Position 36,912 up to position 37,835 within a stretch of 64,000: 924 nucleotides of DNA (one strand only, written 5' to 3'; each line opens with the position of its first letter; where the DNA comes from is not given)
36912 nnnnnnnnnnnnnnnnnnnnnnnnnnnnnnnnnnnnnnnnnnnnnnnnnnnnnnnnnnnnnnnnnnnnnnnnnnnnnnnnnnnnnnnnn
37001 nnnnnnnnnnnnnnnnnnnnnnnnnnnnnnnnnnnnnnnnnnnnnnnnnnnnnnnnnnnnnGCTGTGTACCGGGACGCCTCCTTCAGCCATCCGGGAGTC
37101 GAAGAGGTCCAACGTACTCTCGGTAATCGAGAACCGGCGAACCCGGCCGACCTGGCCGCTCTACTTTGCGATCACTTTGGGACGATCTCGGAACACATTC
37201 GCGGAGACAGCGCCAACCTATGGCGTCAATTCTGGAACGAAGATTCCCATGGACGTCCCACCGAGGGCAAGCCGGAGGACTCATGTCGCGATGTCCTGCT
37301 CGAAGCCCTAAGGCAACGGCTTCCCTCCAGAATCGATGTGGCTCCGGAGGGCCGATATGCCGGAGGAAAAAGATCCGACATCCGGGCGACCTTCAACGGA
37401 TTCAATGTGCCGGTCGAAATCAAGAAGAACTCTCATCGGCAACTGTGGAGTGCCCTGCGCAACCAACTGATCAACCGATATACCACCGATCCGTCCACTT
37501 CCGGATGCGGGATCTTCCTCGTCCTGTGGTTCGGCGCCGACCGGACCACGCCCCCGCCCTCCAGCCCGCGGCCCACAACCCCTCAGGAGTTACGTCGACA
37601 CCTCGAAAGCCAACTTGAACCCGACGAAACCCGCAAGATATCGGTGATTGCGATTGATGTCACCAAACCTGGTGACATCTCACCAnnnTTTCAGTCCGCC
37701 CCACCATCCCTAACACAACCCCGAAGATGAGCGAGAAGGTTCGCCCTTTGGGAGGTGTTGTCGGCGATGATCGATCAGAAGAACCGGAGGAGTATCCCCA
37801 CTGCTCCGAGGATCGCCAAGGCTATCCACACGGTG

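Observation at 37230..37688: C-terminal 150 aa of the NACHT giant: putative PD-(D/E)xK effector in the 'wrong' position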

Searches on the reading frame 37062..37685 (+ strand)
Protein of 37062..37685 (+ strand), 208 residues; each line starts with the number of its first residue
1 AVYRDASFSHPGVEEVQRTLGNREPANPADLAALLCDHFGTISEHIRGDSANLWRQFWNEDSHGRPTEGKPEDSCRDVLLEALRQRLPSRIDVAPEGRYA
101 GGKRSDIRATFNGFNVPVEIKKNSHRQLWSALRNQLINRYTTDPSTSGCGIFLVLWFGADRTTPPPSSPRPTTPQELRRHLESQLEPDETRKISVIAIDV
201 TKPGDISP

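Call 7: search_protein_families(library=pfam, proteins=[window:37086-37685:+], max_evalue=1)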
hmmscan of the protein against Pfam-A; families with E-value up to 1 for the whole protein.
window:37086-37685:+ (200 aa): 0 families

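Call 8: search_protein_families(library=padloc, proteins=[window:37086-37685:+], max_evalue=1)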
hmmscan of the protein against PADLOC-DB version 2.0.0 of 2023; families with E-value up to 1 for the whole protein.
window:37086-37685:+ (200 aa): 1 family
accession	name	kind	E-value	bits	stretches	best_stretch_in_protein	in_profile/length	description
PDLC03853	LmuA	-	1.6e-05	21.9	1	56-158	512-615/655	-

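Call 16: search_solved_structures(query=A1, max_evalue=10, show_alignments=3)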
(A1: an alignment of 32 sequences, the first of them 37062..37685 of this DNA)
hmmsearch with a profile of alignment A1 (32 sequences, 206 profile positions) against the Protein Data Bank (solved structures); distinct sequences matched with E-value up to 10: 2.
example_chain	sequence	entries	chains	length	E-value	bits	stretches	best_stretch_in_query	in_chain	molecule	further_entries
4pfq_A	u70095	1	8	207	0.24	14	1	78-119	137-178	Hypoxanthine phosphoribosyltransferase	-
3a6m_A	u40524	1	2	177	1.4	11.6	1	18-102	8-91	Protein grpE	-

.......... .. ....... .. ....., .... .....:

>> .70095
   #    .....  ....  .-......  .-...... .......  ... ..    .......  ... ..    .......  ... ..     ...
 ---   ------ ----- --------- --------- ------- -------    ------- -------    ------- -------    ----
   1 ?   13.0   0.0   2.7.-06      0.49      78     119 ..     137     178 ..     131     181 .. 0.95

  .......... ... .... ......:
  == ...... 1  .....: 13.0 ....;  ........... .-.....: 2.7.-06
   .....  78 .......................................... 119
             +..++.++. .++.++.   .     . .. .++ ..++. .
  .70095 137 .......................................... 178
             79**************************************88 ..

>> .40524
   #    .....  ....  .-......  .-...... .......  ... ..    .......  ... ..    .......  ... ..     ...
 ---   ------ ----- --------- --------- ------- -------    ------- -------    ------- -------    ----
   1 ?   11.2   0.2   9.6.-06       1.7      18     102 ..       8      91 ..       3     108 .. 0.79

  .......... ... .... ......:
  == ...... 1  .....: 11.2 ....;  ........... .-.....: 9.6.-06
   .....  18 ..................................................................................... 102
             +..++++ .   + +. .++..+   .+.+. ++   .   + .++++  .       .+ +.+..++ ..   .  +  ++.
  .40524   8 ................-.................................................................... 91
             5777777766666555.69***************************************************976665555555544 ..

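Call 17: search_protein_families(library=ncbifam, proteins=[window:37062-37685:+], max_evalue=1)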
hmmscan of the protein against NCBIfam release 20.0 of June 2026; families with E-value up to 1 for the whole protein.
window:37062-37685:+ (208 aa): 2 families
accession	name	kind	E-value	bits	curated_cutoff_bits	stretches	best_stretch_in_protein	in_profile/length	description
NF058535.1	antiphage_EruA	equivalog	2.3e-68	231.4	1000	1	4-201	1122-1318/1318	NACHT domain-containing antiphage protein EruA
NF058534.1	antiphage_HyoA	equivalog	7.2e-17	60.3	1200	1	21-202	1247-1429/1430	NACHT domain-containing antiphage protein HyoA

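Call 23: predict_structure(alignment_id=A1)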
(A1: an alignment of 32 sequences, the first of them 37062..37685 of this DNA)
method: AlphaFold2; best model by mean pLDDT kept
length: 208 residues; sequences in the alignment: 32
mean_pLDDT: 84.3   pTM: 0.83
mean pLDDT of the five models: 84.3, 83.1, 82.6, 81.4, 80.4
residues with pLDDT >= 90: 133; 70-90: 38; 50-70: 17; < 50: 20
segments of 3 or more residues with pLDDT < 50: 1-15, 206-208
pLDDT, mean of each block of 10 residues (from residue 1): 36 48 79 93 82 89 90 93 90 75 79 93 96 93 92 96 92 97 95 96 61
secondary structure, 60 per line:
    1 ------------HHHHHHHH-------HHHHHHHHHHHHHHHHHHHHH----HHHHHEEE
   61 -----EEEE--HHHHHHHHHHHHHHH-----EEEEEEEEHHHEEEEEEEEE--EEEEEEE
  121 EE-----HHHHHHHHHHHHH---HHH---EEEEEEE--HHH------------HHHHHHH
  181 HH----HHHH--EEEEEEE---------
elements in order: H13-20 H28-48 H53-57 E58-60 E66-69 H72-86 E92-99 E103-111 E114-122 H128-140 E150-156 H174-182 H187-190 E193-199

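Call 48: find_related_loci(query=A1, collection=genome_contigs, flank=8000)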
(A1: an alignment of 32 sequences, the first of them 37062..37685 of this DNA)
Query A1 (208 aa) in genome_contigs; peptide patterns used: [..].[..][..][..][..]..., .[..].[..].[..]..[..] (x = any residue, [..] = any of these).
518 stretches matched a pattern; 465 encode a relative of the query (tblastn E <= 1e-3); the best 80 are kept; 80 distinct loci.
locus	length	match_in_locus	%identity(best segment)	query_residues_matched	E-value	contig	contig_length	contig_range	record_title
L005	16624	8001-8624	86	1-208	1e-121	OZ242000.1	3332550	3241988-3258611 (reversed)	MAG: Acidimicrobiia bacterium isolate 2de4d7b0-df0b-474f-a321-03b588d4267d genome assembly, chromosome: 1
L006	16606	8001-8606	80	8-206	2e-102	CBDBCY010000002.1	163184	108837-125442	MAG: Acidimicrobiia bacterium isolate 5869b7e0-be7e-4f88-8776-9a9c90231507 genome assembly, contig: contig_2, whole geno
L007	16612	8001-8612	72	1-204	7e-91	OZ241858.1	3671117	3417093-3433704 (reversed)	MAG: Candidatus Spongiisocius sp. isolate 36f18321-4a0d-4371-a96b-0c675878e5b3 genome assembly, chromosome: 1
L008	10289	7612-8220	66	2-204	2e-88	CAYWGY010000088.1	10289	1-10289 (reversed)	MAG TPA_asm: uncultured Acidimicrobiaceae bacterium isolate SRP109090_co1_257 genome assembly, contig: NODE_9922_length_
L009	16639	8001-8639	64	1-205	8e-88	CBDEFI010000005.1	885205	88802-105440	MAG: Acidimicrobiales bacterium isolate 2e4b594b-7fba-4ce7-b97d-329b2cb5198a genome assembly, contig: contig_5, whole ge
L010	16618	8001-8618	67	2-207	2e-87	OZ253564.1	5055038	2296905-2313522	MAG: Candidatus Spongiisociaceae bacterium isolate 3199cb9c-bc02-48ac-8040-05c45f89f65c genome assembly, chromosome: 1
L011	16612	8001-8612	68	1-204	8e-86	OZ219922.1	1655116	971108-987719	MAG: Acidimicrobiia bacterium isolate 542d8752-d573-496e-aaa5-f876508f7d52 genome assembly, chromosome: 1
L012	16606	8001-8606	69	3-204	2e-84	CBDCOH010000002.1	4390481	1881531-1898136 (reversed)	MAG: Candidatus Spongiisociaceae bacterium isolate c8dab69f-a0b8-46d1-84ea-4e70fa3c0124 genome assembly, contig: contig_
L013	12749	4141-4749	67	1-203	6e-83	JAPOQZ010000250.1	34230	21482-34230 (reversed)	MAG: bacterium isolate APA_bin_98 c_000000259138, whole genome shotgun sequence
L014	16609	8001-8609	61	1-203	1e-82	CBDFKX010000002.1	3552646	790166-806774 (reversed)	MAG: Candidatus Aldehydirespiratoraceae bacterium isolate 8d6ab3e8-b734-4a82-969c-709287334e5d genome assembly, contig:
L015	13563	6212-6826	61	1-205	2e-82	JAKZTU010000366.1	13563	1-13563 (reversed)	MAG: Acidimicrobiales bacterium isolate Langseth_MAG_00067 Langseth_MAG_00067_000000000366, whole genome shotgun sequenc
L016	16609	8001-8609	61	1-203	4e-82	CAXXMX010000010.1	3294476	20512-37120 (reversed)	MAG: Acidimicrobiales bacterium isolate 44abe02d-1df9-4c9d-ba21-8d9b13a2b451 genome assembly, contig: contig_10, whole g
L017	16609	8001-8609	60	1-203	6e-81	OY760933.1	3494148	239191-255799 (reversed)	MAG: Acidimicrobiales bacterium isolate b23e3463-bb66-4d81-aeee-4505f53c6dd8 genome assembly, chromosome: 1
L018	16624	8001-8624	59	1-208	5e-79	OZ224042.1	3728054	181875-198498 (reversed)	MAG: Acidimicrobiales bacterium isolate 5fd421f4-4967-4565-8d05-0d282dd64fa1 genome assembly, chromosome: 1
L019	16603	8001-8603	58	1-203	4e-78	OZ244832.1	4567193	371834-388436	MAG: Candidatus Aldehydirespirator sp. isolate 45bd059b-89eb-4db7-924e-096435c6defb genome assembly, chromosome: 1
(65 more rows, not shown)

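Call 63: fold_search(model_id=the predicted structure, library=pdb)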
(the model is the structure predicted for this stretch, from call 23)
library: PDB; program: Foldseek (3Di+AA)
matches with E <= 10: 745; with E <= 0.001: 0
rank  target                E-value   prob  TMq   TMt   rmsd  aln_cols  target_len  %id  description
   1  8z4i_B                2.2e-03  0.87  0.35  0.21  15.9       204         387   11  crystal structure of Cdn1 in complex with cA3 (released 2026-02-04)
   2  6sce_A                3.7e-03  0.94  0.30  0.12   9.5       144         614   19  Structure of a Type III CRISPR defence DNA nuclease activated by cyclic oligoadenylate (released 2020-02-19)
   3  6ut7_G                5.0e-03  0.97  0.35  0.20   7.0       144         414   11  Fitted model for the tetradecameric assembly of Thermococcus gammatolerans McrB AAA+ hexamers with bound McrC (released 2020-10-21)
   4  8q44_A                6.1e-03  0.84  0.38  0.21  18.1       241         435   10  Crystal structure of cA4-bound Can2 (E364R) in complex with oligo-T DNA (released 2023-11-22)
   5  8q3z_A                6.5e-03  0.98  0.38  0.20   4.7       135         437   12  Crystal structure of cA4-bound Can2 from Thermoanaerobacter brockii (released 2023-11-22)
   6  8q43_A                6.5e-03  0.89  0.40  0.22  17.2       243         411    9  Crystal structure of cA4-bound Can2 (E341A) in complex with oligo-C DNA (released 2023-11-22)
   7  8z4i_A                6.5e-03  0.85  0.27  0.17   7.6       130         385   12  crystal structure of Cdn1 in complex with cA3 (released 2026-02-04)
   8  9u49_A                7.4e-03  0.92  0.32  0.19   5.2       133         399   12  crystal structure of Cdn1 in complex with cA4 (released 2026-02-04)
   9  6p4o_F                1.3e-02  0.63  0.26  0.13   7.9       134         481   12  Complex of XPB helicase with Bax1 endonuclease from Sulfurisphaera tokodaii at 3.15 Angstroms resolution (released 2020-06-03)
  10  4dav_A                1.5e-02  0.89  0.35  0.33   9.2       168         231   12  The structure of Pyrococcus Furiosus SfsA in complex with DNA (released 2014-10-01)
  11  8q41_A                1.6e-02  0.97  0.39  0.21   4.5       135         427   13  Crystal structure of Can2 (E341A) bound to cA4 and TTTAAA ssDNA (released 2023-11-22)
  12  8q42_B                1.7e-02  0.96  0.38  0.20   4.6       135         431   13  Crystal structure of cA4-bound Can2 (E341A) in complex with oligo-A DNA (released 2023-11-22)
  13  8q43_B                1.8e-02  0.97  0.39  0.21   4.5       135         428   13  Crystal structure of cA4-bound Can2 (E341A) in complex with oligo-C DNA (released 2023-11-22)
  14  6p4w_D                1.9e-02  0.89  0.32  0.19   6.3       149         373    9  XPB helicase in a complex with truncated Bax1 from Sulfurisphaera tokodaii at 2.96 Angstrom resolution (released 2020-06-03)
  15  8q41_B                2.2e-02  0.96  0.39  0.21   4.2       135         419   12  Crystal structure of Can2 (E341A) bound to cA4 and TTTAAA ssDNA (released 2023-11-22)
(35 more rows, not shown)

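Call 81: search_protein_representatives(alignment_id=A1)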
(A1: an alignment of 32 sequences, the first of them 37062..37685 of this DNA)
Query: 32 sequences, 206 profile positions. Proteins with E-value up to 0.001 (for the whole library): 3187; up to 1e-10: 1843; up to 1e-30: 1094. The best 150 are listed.
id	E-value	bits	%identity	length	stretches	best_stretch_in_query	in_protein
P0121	4.8e-105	365.8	-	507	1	1-205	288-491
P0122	1.4e-102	357.8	-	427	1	1-204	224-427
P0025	1.7e-100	351.0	-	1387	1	1-205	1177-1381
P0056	7.9e-100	348.8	-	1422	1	1-204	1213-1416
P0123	3.9e-99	346.5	-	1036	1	1-204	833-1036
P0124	1.1e-97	341.8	-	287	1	1-204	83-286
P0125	1.4e-93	328.3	-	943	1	2-205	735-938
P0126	2.0e-93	327.9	-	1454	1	1-205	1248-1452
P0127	3.5e-91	320.6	-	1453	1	1-205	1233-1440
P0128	1.2e-90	318.8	-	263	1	1-205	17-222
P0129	4.6e-89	313.6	-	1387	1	1-204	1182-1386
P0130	5.3e-89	313.4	-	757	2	67-204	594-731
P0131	1.3e-88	312.1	-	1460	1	3-204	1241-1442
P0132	1.6e-87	308.6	-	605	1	1-203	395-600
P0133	1.7e-86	305.3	-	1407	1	3-204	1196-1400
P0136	2.6e-86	304.7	-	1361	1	2-204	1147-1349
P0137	4.2e-86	304.0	-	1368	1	1-204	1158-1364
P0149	1.3e-80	286.0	-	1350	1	1-203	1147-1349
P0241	7.8e-70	250.8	-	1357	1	2-201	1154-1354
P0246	4.7e-69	248.3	-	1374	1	1-201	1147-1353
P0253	1.8e-68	246.4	-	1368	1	2-204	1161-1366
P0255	2.1e-68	246.2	-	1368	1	2-204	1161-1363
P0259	4.4e-68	245.1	-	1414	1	2-204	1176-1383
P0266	2.1e-67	242.9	-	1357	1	3-202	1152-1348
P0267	2.8e-67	242.5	-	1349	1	1-203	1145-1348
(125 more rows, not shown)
